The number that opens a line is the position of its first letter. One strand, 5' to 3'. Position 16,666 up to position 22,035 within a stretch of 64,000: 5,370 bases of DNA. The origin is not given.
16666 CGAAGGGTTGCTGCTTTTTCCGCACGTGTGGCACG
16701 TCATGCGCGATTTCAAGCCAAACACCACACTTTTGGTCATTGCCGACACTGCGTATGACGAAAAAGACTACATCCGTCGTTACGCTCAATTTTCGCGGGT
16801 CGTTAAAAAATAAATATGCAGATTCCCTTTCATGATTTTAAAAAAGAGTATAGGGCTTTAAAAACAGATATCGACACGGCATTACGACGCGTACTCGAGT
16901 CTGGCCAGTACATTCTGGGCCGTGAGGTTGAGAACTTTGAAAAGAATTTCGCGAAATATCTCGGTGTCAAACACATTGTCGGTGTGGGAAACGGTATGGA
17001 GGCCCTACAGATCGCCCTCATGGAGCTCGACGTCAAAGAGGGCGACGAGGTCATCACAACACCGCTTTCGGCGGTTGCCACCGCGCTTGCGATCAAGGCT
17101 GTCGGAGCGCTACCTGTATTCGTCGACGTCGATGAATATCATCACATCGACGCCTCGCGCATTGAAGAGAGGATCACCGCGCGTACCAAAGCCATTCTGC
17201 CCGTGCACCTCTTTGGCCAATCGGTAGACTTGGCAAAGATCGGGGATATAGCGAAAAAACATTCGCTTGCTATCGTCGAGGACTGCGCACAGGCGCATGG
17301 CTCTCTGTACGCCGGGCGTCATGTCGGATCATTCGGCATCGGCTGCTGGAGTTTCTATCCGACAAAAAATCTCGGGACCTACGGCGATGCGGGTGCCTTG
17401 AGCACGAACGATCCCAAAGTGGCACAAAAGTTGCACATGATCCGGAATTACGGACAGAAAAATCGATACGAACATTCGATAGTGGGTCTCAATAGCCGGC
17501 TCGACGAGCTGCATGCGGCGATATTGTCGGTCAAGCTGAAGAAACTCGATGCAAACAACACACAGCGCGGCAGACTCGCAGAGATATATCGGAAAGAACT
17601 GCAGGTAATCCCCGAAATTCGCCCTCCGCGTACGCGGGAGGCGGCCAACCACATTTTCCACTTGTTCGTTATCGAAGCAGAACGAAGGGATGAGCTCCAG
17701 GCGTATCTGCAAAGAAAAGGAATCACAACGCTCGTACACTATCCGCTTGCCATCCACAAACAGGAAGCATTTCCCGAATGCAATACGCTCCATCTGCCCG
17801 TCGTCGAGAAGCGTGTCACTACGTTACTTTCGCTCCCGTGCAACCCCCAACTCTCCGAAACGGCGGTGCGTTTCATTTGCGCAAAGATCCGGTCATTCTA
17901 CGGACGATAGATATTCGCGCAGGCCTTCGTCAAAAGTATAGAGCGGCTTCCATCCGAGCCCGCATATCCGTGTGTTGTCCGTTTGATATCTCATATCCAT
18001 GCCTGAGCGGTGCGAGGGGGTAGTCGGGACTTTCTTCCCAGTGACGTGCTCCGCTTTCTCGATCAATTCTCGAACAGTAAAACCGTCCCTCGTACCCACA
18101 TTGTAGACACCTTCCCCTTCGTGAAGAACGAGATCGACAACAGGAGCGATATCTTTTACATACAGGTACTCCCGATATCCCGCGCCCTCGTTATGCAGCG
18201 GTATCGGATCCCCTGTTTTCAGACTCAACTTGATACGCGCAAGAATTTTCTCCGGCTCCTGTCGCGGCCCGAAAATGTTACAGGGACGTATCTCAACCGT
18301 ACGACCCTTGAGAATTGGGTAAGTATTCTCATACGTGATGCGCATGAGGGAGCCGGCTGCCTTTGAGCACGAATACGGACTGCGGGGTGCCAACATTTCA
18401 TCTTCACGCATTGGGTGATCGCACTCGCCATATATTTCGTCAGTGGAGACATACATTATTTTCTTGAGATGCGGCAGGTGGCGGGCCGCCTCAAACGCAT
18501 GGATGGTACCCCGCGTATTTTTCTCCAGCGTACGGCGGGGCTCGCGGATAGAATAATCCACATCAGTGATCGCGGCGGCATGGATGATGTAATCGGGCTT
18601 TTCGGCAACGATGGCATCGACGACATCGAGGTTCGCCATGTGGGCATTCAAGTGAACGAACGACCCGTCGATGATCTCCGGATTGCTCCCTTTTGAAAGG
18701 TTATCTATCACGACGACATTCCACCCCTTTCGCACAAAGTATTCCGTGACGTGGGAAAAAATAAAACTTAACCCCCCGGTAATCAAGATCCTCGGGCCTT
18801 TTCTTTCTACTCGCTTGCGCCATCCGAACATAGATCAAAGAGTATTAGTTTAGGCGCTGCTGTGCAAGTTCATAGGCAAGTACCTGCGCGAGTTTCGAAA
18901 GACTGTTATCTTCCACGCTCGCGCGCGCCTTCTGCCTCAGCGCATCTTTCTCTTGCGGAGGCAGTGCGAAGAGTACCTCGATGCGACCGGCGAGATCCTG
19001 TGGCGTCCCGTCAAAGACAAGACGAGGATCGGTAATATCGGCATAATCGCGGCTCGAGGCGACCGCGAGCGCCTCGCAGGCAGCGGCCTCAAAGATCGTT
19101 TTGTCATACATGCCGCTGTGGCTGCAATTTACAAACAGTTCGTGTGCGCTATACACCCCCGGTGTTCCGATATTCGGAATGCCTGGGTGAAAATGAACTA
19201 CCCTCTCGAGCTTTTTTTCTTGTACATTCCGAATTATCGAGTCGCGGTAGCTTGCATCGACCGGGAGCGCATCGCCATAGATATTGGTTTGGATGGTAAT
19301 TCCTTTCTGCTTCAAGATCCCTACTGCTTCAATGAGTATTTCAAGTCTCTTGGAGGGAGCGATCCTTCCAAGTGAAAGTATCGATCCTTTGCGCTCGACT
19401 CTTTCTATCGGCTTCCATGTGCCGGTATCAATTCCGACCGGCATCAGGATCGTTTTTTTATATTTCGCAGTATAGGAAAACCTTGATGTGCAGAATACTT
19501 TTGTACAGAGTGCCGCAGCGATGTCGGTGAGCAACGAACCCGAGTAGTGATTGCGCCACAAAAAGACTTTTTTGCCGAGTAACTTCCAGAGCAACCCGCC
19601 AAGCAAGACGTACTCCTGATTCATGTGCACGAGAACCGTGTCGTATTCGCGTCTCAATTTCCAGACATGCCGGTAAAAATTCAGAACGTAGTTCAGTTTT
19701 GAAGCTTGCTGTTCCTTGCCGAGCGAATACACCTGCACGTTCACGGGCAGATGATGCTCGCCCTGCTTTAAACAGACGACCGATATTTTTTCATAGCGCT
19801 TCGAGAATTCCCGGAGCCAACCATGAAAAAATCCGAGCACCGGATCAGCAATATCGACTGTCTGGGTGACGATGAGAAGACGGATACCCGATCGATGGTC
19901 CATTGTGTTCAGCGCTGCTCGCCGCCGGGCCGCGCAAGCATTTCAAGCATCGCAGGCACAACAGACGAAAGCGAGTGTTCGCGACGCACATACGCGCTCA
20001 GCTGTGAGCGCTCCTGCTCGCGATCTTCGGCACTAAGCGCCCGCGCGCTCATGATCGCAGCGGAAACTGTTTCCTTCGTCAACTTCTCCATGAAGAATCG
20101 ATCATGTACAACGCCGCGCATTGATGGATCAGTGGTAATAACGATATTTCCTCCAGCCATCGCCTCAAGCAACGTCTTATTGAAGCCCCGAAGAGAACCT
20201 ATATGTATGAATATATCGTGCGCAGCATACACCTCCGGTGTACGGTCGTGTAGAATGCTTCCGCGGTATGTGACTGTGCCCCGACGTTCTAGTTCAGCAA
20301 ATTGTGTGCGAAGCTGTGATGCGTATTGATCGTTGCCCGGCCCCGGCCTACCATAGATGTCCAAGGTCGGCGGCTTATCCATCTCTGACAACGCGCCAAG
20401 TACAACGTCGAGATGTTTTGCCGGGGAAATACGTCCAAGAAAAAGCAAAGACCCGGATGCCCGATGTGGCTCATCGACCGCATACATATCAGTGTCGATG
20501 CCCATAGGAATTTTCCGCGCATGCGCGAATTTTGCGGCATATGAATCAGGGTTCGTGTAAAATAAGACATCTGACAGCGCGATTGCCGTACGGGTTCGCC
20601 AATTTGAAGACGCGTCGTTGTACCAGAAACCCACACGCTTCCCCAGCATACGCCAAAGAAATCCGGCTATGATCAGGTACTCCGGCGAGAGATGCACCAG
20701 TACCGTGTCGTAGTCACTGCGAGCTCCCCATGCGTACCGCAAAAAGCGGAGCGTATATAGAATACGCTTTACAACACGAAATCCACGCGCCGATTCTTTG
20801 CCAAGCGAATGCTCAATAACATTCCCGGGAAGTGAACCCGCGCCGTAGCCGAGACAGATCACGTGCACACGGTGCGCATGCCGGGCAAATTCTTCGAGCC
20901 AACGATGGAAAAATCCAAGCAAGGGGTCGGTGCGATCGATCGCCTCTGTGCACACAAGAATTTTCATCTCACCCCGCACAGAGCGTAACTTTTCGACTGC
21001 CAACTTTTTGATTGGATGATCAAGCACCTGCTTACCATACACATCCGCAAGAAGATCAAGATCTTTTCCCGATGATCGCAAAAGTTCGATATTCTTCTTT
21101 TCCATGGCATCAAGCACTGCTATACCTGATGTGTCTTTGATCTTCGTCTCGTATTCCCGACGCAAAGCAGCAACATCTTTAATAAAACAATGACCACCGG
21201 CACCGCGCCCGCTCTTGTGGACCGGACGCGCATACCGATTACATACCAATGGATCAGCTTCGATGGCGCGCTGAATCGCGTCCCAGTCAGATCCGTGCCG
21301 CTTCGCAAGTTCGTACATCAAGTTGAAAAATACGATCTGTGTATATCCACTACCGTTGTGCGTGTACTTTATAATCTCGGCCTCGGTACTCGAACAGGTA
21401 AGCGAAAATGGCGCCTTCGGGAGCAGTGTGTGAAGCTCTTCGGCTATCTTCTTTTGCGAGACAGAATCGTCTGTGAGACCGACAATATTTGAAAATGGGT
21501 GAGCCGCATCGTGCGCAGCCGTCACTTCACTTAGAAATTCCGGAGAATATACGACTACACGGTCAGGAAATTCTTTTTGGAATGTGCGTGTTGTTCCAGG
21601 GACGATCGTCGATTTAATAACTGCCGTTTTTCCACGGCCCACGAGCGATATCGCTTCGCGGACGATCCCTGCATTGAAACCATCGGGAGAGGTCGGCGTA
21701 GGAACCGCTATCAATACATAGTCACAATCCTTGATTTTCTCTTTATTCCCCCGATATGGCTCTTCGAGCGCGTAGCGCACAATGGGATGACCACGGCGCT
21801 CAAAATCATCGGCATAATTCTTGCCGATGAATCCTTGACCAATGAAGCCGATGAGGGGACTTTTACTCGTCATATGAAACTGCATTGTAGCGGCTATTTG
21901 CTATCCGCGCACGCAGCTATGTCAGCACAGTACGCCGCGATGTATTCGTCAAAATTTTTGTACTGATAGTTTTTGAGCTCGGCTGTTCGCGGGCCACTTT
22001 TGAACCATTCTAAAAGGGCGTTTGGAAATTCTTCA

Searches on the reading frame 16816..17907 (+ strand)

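Call 7: search_protein_families(library=ncbifam, proteins=[window:16816-17907:+], max_evalue=0.00001)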
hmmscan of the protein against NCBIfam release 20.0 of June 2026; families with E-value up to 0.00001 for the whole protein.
window:16816-17907:+ (364 aa): 12 families
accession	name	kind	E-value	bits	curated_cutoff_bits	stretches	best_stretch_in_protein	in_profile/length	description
TIGR03588.1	PseC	equivalog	6.2e-67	226.1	423.5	1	18-360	13-378/380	UDP-4-amino-4,6-dideoxy-N-acetyl-beta-L-altrosamine transaminase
NF008658.2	PRK11658.1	equivalog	2.9e-60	203.9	631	1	21-360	18-375/379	UDP-4-amino-4-deoxy-L-arabinose aminotransferase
TIGR04181.1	NHT_00031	hypoth_equivalog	9.2e-60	202.4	420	1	34-342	28-358/359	LegC family aminotransferase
NF008687.0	PRK11706.1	equivalog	3.8e-58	197.1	375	1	42-362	37-374/375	dTDP-4-amino-4,6-dideoxygalactose transaminase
TIGR04427.1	PLP_DesI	equivalog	2.3e-50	171.8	650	1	37-359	53-380/390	dTDP-4-dehydro-6-deoxyglucose aminotransferase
TIGR02379.1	ECA_wecE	subfamily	9.2e-44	149.7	434.85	1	45-351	40-364/376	dTDP-4-amino-4,6-dideoxy-D-glucose transaminase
NF011936.0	PRK15407.1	equivalog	2.2e-42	145.3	423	1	32-214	61-252/440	lipopolysaccharide biosynthesis protein RfbH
TIGR01977.1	am_tr_V_EF2568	hypoth_equivalog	7.3e-08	31.8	377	1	36-164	44-181/376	cysteine desulfurase family protein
NF005816.0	PRK07682.1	equivalog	4e-07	29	620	1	53-160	93-206/390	aminotransferase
NF004770.0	PRK06108.1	subfamily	1.1e-06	27.7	422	1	41-156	86-209/396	pyridoxal phosphate-dependent aminotransferase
NF002878.0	PRK03321.1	subfamily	1.2e-06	27.6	374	1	39-128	60-150/352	histidinol-phosphate transaminase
NF005744.0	PRK07568.1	subfamily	3.4e-06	26.1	389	0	41-157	78-202/398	pyridoxal phosphate-dependent aminotransferase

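Call 8: search_protein_families(library=pfam, proteins=[window:16816-17907:+], max_evalue=0.00001)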
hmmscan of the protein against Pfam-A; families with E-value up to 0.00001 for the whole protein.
window:16816-17907:+ (364 aa): 2 families
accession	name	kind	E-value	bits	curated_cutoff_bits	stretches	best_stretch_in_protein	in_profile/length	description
PF01041.23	DegT_DnrJ_EryC1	-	2e-110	369.8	19.8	1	16-359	4-360/360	DegT/DnrJ/EryC1/StrS aminotransferase family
PF00266.25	Aminotran_5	-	1.6e-09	37.7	21.5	1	36-164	43-183/371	Aminotransferase class-V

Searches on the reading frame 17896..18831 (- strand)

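Call 7: search_protein_families(library=ncbifam, proteins=[window:17896-18831:-], max_evalue=0.00001)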
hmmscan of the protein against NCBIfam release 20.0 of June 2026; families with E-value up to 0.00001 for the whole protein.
window:17896-18831:- (312 aa): 17 families
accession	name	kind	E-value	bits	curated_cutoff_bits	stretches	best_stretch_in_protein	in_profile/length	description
TIGR01181.1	dTDP_gluc_dehyt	equivalog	2.8e-54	184.4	365.1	1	14-306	1-306/321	dTDP-glucose 4,6-dehydratase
TIGR01179.1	galE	equivalog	2.4e-35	122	262.3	2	14-161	1-153/332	UDP-glucose 4-epimerase GalE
NF007582.0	PRK10217.1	equivalog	9.3e-29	100.6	698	1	14-306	3-326/355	dTDP-glucose 4,6-dehydratase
NF007490.0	PRK10084.1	subfamily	9.8e-29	100.4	649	1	14-306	2-329/361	dTDP-glucose 4,6-dehydratase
TIGR04180.1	EDH_00030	hypoth_equivalog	4.1e-26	91.7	475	1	15-269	1-261/297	NAD-dependent 4,6-dehydratase LegB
TIGR02197.1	heptose_epim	equivalog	4.8e-20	72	274.6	1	15-310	1-312/316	ADP-glyceromanno-heptose 6-epimerase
TIGR02622.1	CDP_4_6_dhtase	equivalog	3.6e-17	62.5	278.45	1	13-172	5-173/352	CDP-glucose 4,6-dehydratase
NF007956.0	PRK10675.1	subfamily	2.2e-15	56.6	394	1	14-157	2-153/338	UDP-glucose 4-epimerase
NF011728.1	PRK15181.1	equivalog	2.4e-15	56.4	760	1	14-251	17-269/348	Vi polysaccharide biosynthesis UDP-N-acetylglucosaminuronic acid C-4 epimerase TviC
TIGR01214.1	rmlD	equivalog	1.6e-14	53.7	224.05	1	14-169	1-140/285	dTDP-4-dehydrorhamnose reductase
TIGR01472.1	gmd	equivalog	2.7e-13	49.8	415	1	36-268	24-272/342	GDP-mannose 4,6-dehydratase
NF047922.1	GDPFucSynFcl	equivalog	4.2e-11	42.8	500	1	67-307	42-297/308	GDP-L-fucose synthase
NF043036.1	ErythonDh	equivalog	1.6e-09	37.4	325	1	14-167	2-163/321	D-erythronate dehydrogenase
NF008360.0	PRK11150.1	equivalog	3.3e-08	33.1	452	1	15-310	2-305/310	ADP-glyceromanno-heptose 6-epimerase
NF008872.0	PRK11908.1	equivalog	2.2e-07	30.2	294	1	14-260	3-267/349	bifunctional UDP-4-keto-pentose/UDP-xylose synthase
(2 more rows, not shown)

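Call 8: search_protein_families(library=pfam, proteins=[window:17896-18831:-], max_evalue=0.00001)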
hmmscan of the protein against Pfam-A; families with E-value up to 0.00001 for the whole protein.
window:17896-18831:- (312 aa): 5 families
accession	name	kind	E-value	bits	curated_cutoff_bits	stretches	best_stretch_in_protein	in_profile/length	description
PF01370.27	Epimerase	-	5.3e-45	154.1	20.9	1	15-246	1-240/240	NAD dependent epimerase/dehydratase family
PF16363.11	GDP_Man_Dehyd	-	5.1e-43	148.2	27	1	16-306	1-331/332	GDP-mannose 4,6 dehydratase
PF04321.23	RmlD_sub_bind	-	9.4e-12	45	27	1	14-160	2-132/287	RmlD substrate binding domain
PF01073.25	3Beta_HSD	-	1.7e-10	40.8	22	1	16-229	1-222/280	3-beta hydroxysteroid dehydrogenase/isomerase family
PF07993.18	NAD_binding_4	-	1.1e-07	31.8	20.1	1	75-149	85-154/258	Male sterility protein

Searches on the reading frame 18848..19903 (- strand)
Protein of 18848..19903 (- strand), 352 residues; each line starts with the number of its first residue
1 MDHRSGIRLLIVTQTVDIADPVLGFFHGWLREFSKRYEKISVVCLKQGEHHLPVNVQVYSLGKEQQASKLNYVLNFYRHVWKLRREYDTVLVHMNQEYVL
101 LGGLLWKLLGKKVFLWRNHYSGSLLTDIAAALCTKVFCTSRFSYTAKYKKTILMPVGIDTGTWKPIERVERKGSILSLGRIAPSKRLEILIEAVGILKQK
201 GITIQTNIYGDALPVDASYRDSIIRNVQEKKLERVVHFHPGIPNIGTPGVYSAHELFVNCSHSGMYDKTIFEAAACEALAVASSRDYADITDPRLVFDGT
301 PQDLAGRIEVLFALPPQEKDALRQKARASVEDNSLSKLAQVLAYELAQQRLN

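Call 7: search_protein_families(library=ncbifam, proteins=[window:18848-19903:-], max_evalue=0.00001)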
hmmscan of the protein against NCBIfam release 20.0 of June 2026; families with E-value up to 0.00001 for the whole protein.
window:18848-19903:- (352 aa): 1 family
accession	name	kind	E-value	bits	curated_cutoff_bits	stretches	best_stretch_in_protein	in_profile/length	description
NF041876.1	EPS_EpsE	equivalog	4.1e-15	55.9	400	1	148-333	185-379/389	exopolysaccharide biosynthesis GT4 family glycosyltransferase EpsE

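Call 8: search_protein_families(library=pfam, proteins=[window:18848-19903:-], max_evalue=0.00001)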
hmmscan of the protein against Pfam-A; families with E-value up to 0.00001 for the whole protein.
window:18848-19903:- (352 aa): 2 families
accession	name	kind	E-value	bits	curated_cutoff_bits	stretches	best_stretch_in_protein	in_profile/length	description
PF00534.26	Glycos_transf_1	-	1.2e-09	38.3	26.4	1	169-323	12-166/172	Glycosyl transferases group 1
PF13692.12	Glyco_trans_1_4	-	1.3e-09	38.9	27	1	174-311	3-139/142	Glycosyl transferases group 1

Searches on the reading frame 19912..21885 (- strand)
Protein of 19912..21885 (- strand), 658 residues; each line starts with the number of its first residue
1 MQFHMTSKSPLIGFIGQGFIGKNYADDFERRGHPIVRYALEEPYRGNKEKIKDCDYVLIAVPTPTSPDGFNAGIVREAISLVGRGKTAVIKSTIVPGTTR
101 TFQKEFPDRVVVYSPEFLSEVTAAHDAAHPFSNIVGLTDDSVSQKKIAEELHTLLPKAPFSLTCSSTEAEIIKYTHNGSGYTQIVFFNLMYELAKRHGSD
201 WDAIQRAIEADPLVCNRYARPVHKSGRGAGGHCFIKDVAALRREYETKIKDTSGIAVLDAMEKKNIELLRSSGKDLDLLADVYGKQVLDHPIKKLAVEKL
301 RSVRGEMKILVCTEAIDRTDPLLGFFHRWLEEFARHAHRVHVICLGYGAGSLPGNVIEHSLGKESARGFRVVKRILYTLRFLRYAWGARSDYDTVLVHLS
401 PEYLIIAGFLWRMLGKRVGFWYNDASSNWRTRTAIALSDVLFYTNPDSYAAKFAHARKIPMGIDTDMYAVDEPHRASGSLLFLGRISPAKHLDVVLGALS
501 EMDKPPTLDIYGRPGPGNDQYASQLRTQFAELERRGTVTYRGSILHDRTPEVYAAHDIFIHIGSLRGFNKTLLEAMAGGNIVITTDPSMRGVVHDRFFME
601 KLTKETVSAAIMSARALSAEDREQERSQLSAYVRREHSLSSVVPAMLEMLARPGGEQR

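Call 7: search_protein_families(library=ncbifam, proteins=[window:19912-21885:-], max_evalue=0.00001)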
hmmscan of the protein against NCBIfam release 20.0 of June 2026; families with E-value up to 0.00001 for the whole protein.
window:19912-21885:- (658 aa): 8 families
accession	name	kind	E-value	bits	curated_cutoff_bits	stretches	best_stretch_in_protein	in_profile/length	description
TIGR03026.1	NDP-sugDHase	subfamily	1.2e-34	119.8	189.8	1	48-250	71-281/413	nucleotide sugar dehydrogenase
NF041297.1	UDPGDh_AglM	equivalog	8.6e-21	74.3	670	1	48-269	69-308/429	UDP-glucose 6-dehydrogenase AglM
NF011631.0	PRK15057.1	equivalog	3.6e-18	65.8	757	1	48-248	68-268/388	UDP-glucose 6-dehydrogenase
NF047673.2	TeichurnBiosyTuaD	equivalog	2.1e-15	56.8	700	1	49-286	73-312/439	UDP-glucose 6-dehydrogenase TuaD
NF046085.1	XrtY_assoc_Gly1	equivalog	4.4e-10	39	400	1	477-649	209-380/387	XrtY-associated glycosyltransferase XYAG1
NF041876.1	EPS_EpsE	equivalog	9.1e-08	31.7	400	1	457-586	189-326/389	exopolysaccharide biosynthesis GT4 family glycosyltransferase EpsE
NF040825.1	UDPMaNacDH_Arch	equivalog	3e-07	29.6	750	1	47-241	69-266/418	UDP-N-acetyl-D-mannosamine dehydrogenase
NF053787.1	GlcN_PG_synth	equivalog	6.3e-06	25.3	480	0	480-649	200-355/361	N-acetylglucosaminyl phosphatidylglycerol synthase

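Call 8: search_protein_families(library=pfam, proteins=[window:19912-21885:-], max_evalue=0.00001)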
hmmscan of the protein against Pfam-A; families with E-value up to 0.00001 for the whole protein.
window:19912-21885:- (658 aa): 4 families
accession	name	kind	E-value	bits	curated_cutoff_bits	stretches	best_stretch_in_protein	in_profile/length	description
PF00984.24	UDPG_MGDP_dh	-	1.3e-13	51.3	25.4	1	168-250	2-80/94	UDP-glucose/GDP-mannose dehydrogenase family, central domain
PF13692.12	Glyco_trans_1_4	-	4e-12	47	27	1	480-595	4-117/142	Glycosyl transferases group 1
PF03721.20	UDPG_MGDP_dh_N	-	1.4e-11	44.7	27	1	48-143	71-181/187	UDP-glucose/GDP-mannose dehydrogenase family, NAD binding domain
PF00534.26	Glycos_transf_1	-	1.9e-11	44.2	26.4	1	480-634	18-170/172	Glycosyl transferases group 1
